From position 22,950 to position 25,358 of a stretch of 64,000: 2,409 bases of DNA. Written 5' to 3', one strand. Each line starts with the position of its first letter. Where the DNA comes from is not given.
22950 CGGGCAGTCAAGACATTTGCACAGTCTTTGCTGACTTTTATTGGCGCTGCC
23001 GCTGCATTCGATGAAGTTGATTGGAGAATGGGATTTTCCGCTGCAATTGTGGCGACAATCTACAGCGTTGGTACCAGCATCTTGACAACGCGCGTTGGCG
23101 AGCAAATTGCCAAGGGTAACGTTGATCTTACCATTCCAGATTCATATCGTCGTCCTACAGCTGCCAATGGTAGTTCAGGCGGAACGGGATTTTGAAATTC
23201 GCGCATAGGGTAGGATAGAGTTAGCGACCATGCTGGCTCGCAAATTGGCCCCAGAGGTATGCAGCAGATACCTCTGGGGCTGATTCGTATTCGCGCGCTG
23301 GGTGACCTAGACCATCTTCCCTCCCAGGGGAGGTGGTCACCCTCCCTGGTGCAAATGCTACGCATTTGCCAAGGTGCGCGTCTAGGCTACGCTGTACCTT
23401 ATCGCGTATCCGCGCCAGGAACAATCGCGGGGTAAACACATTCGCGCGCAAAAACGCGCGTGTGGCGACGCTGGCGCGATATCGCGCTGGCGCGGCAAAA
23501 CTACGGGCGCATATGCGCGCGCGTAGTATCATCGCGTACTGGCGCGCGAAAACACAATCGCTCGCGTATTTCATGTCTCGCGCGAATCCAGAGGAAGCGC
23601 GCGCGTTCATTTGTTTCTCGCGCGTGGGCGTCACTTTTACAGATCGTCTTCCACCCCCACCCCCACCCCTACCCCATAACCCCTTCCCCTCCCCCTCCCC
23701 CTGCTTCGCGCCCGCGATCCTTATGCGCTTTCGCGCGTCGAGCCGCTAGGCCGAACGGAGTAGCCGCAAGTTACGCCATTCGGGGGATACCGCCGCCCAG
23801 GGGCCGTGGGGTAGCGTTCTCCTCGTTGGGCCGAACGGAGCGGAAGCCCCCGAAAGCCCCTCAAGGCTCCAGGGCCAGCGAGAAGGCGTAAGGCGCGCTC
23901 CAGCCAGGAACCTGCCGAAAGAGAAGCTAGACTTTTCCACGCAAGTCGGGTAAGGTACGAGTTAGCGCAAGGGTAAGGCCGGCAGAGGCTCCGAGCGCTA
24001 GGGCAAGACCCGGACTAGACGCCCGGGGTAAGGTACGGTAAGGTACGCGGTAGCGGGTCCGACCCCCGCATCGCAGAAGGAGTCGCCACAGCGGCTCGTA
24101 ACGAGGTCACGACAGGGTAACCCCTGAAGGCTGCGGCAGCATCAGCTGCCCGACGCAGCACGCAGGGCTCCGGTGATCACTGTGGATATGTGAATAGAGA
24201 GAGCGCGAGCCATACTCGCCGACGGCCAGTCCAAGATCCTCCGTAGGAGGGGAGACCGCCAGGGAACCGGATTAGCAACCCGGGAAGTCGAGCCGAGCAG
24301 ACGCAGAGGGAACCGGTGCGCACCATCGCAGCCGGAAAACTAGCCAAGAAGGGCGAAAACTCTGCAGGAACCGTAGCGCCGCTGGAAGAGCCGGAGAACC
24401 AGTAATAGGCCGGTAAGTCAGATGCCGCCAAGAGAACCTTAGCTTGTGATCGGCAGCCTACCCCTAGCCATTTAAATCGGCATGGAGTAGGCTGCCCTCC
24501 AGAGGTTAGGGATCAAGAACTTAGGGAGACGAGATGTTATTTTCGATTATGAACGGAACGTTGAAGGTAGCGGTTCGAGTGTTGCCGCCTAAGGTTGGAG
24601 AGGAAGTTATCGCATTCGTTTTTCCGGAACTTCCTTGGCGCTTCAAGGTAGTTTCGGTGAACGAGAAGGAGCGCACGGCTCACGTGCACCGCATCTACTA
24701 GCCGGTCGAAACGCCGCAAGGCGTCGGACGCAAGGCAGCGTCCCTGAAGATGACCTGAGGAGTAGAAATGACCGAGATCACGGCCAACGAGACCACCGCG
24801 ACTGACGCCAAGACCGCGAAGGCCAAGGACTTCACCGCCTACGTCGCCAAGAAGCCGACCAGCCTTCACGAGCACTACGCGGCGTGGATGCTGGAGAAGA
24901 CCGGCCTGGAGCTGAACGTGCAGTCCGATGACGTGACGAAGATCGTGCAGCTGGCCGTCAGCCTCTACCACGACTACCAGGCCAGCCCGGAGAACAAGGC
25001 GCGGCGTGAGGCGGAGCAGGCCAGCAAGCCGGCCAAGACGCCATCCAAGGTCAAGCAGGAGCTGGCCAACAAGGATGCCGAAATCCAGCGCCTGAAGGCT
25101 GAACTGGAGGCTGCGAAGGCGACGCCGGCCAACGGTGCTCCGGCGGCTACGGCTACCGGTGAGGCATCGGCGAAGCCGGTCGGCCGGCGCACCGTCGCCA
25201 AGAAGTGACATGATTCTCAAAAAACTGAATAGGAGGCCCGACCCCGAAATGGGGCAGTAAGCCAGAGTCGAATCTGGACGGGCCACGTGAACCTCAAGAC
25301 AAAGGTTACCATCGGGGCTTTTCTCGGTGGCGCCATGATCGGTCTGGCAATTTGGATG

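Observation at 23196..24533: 1.34-kb ORF-free, GC-rich modular block at the late/early gene boundary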

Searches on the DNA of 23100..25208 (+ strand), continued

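Call 94: search_dna_similar(query=L067:2751-3605:+, collection=phages, mode=distant, max_rows=30, rows=spread)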
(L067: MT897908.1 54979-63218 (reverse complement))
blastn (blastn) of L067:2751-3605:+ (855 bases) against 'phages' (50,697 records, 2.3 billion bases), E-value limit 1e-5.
Records with a match: 9; places in all: 18; records where one place covers at least 80% of the query: 8.
Best place of each record, by identity: >=99% 2; 95-99% 1; 80-90% 6.
By first word of the organism name: Streptomyces 9.
By host as written in the record: Streptomyces viridochromogenes DSM40736 5; Streptomyces griseus ATCC 10137 2; Streptomyces sp. RKBHB-173 1; Streptomyces toxytricini NRRL B-5426 1.
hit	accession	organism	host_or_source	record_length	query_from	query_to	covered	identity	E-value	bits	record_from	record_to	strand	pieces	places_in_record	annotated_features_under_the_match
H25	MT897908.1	Streptomyces phage ShakeNBake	Streptomyces viridochromogenes DSM40736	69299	1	855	100%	100.0%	0e+0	1543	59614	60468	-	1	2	none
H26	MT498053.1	Streptomyces phage PHTowN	Streptomyces viridochromogenes DSM40736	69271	1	855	100%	99.4%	0e+0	1520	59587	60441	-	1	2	none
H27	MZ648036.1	Streptomyces phage Lizz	Streptomyces viridochromogenes DSM40736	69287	1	855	100%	98.8%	0e+0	1498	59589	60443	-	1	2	none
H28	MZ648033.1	Streptomyces phage Rooney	Streptomyces viridochromogenes DSM40736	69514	9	855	99%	88.6%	0e+0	1081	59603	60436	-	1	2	none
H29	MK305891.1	Streptomyces phage Gibson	Streptomyces griseus ATCC 10137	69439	9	855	99%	86.8%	0e+0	1008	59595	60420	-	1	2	none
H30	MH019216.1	Streptomyces phage Wentworth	Streptomyces griseus ATCC 10137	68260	1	850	99%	82.4%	0e+0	829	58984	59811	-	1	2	none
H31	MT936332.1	Streptomyces phage phiRKBJ001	Streptomyces sp. RKBHB-173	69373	4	850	99%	82.2%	0e+0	829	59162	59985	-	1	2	hypothetical protein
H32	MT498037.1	Streptomyces phage Dryad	Streptomyces viridochromogenes DSM40736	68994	20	848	84%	82.3%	8e-179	699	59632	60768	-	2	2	95: metalloprotease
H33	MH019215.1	Streptomyces phage Yara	Streptomyces toxytricini NRRL B-5426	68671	259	614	42%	81.0%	8e-84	316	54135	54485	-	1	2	none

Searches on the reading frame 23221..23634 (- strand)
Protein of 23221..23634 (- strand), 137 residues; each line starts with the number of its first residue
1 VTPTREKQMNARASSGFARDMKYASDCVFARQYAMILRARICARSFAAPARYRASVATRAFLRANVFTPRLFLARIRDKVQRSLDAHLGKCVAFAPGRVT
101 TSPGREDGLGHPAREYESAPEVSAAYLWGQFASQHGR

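Call 13: search_protein_families(library=pfam, proteins=[window:23221-23634:-], max_evalue=0.01)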
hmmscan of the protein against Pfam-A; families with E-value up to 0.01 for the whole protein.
window:23221-23634:- (137 aa): 0 families
